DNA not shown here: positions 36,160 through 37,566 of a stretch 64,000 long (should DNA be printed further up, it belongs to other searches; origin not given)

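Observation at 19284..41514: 22-kb co-directional, translationally coupled polysaccharide locus with ABC export (Wzm/Wzt), bracketed by two GH8 hydrolases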

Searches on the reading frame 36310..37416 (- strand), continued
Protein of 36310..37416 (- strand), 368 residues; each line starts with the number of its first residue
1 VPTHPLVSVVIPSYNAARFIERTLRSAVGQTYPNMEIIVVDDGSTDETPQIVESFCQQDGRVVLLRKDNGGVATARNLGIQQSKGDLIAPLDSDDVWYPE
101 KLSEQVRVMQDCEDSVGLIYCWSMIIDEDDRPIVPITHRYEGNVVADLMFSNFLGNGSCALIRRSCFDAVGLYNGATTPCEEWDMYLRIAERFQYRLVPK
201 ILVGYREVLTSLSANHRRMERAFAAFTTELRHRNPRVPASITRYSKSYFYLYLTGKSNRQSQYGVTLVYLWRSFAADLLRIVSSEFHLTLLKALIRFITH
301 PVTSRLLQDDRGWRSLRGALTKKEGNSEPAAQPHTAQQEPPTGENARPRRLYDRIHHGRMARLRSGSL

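Call 61: find_encoding_contigs(protein=P0161, flank=10000, max_places=2)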
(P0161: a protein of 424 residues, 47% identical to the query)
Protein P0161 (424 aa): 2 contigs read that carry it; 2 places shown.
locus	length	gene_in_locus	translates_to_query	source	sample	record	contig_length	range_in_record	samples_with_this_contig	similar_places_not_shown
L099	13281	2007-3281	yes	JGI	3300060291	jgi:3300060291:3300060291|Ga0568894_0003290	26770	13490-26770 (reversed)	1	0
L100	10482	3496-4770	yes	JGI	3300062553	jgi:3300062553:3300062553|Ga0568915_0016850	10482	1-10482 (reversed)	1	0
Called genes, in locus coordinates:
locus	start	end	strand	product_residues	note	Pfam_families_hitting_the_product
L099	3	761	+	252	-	?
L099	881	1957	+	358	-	PF13439:Glyco_transf_4 (weak), PF20706:GT4-conflict (weak), PF00534:Glycos_transf_1, PF13692:Glyco_trans_1_4, PF13524:Glyco_trans_1_2 (weak)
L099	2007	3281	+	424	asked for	PF00535:Glycos_transf_2, PF10111:Glyco_tranf_2_2, PF13641:Glyco_tranf_2_3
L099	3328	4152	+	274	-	PF01061:ABC2_membrane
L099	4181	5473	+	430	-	PF00005:ABC_tran, PF13304:AAA_21 (faint), PF14524:Wzt_C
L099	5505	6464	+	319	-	-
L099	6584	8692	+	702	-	PF14870:PSII_BNR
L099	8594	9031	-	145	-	-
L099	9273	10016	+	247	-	PF00535:Glycos_transf_2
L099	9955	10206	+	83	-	-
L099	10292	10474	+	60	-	PF13683:rve_3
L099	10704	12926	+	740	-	-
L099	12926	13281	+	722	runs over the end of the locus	PF13231:PMT_2 (weak)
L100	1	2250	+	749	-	?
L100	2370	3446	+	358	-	PF13439:Glyco_transf_4 (weak), PF20706:GT4-conflict (weak), PF00534:Glycos_transf_1, PF13692:Glyco_trans_1_4, PF13524:Glyco_trans_1_2 (weak)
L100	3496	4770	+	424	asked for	PF00535:Glycos_transf_2, PF10111:Glyco_tranf_2_2, PF13641:Glyco_tranf_2_3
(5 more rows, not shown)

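Call 63: search_protein_families(library=pfam, proteins=[L099:6584-8692:+, L099:5505-6464:+, L099:10704-12926:+, L099:3-761:+], max_evalue=0.01)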
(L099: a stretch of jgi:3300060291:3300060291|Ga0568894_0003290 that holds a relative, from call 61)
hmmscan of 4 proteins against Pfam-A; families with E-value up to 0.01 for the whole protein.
L099:6584-8692:+ (702 aa): 4 families
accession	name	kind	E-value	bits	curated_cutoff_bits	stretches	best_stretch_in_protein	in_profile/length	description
PF14870.12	PSII_BNR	-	8.3e-33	114.4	27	4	417-503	6-95/303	Photosynthesis system II assembly factor YCF48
PF02012.26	BNR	-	0.00021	21.2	27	0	658-667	1-10/12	BNR/Asp-box repeat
PF09913.15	DUF2142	-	0.00056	19.3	30.1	1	44-230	78-263/395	Predicted membrane protein (DUF2142)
PF13231.12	PMT_2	-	0.0018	19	26.1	1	68-220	3-154/160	Dolichyl-phosphate-mannose-protein mannosyltransferase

L099:5505-6464:+ (319 aa): 0 families

L099:10704-12926:+ (740 aa): 0 families

L099:3-761:+ (252 aa): 2 families
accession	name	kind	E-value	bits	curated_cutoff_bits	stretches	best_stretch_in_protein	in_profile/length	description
PF02142.27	MGS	-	1.5e-18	67.2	24.1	1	136-224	2-94/94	MGS-like domain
PF15632.11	ATPgrasp_Ter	-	0.00096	19.4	29.1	1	2-66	62-125/131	ATP-grasp in the biosynthetic pathway with Ter operon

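Call 81: find_encoding_contigs(protein=P0157, flank=10000, max_places=3)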
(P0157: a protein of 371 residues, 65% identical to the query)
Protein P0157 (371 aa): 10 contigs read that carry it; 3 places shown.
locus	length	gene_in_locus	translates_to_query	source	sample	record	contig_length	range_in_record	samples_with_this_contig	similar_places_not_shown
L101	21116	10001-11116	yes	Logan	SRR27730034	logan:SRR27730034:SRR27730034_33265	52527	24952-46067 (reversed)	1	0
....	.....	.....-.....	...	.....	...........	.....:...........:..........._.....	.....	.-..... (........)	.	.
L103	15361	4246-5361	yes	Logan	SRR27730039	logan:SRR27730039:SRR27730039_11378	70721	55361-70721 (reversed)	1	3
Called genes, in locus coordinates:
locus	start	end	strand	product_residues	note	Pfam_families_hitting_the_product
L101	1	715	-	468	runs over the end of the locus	PF00753:Lactamase_B, PF12706:Lactamase_B_2, PF16661:Lactamase_B_6, PF10996:Beta-Casp, PF07521:RMMBL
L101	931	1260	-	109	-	PF01740:STAS, PF13466:STAS_2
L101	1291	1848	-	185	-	PF21857:DUF6913 (weak)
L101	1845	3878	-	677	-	PF22745:Nlig-Ia, PF01653:DNA_ligase_aden, PF03120:OB_DNA_ligase, PF03119:DNA_ligase_ZBD, PF12826:HHH_2, PF00533:BRCT, PF12738:PTCB-BRCT, PF16589:BRCT_2 (weak), +1 more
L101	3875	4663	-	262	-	PF13413:HTH_25, PF13464:RodZ_C (faint)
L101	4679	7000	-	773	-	PF01590:GAF, PF13185:GAF_2, PF13492:GAF_3, PF00989:PAS, PF08448:PAS_4, PF13426:PAS_9, PF00512:HisKA, PF02518:HATPase_c, +3 more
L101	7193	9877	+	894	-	PF01270:Glyco_hydro_8, PF24489:Ig_J_second (faint), PF25788:Ig_Rha78A_N (faint), PF16656:Pur_ac_phosph_N (faint), PF25059:FN3_DSCAM-DSCAML_C (faint), PF00041:fn3 (weak)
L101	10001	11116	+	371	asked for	PF00535:Glycos_transf_2, PF10111:Glyco_tranf_2_2, PF13641:Glyco_tranf_2_3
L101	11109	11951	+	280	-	PF01061:ABC2_membrane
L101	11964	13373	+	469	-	PF13231:PMT_2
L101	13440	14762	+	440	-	PF00005:ABC_tran, PF13304:AAA_21 (faint), PF14524:Wzt_C (weak)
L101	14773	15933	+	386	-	PF01041:DegT_DnrJ_EryC1, PF00155:Aminotran_1_2 (weak), PF01212:Beta_elim_lyase (weak)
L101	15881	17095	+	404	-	PF13439:Glyco_transf_4, PF13579:Glyco_trans_4_4 (faint), PF00534:Glycos_transf_1, PF13692:Glyco_trans_1_4, PF13524:Glyco_trans_1_2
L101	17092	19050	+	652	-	PF00534:Glycos_transf_1, PF13692:Glyco_trans_1_4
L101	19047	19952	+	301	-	PF00535:Glycos_transf_2, PF10111:Glyco_tranf_2_2, PF13641:Glyco_tranf_2_3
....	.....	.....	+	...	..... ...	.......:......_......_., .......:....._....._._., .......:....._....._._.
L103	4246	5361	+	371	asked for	PF00535:Glycos_transf_2, PF10111:Glyco_tranf_2_2, PF13641:Glyco_tranf_2_3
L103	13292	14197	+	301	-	PF00535:Glycos_transf_2, PF10111:Glyco_tranf_2_2, PF13641:Glyco_tranf_2_3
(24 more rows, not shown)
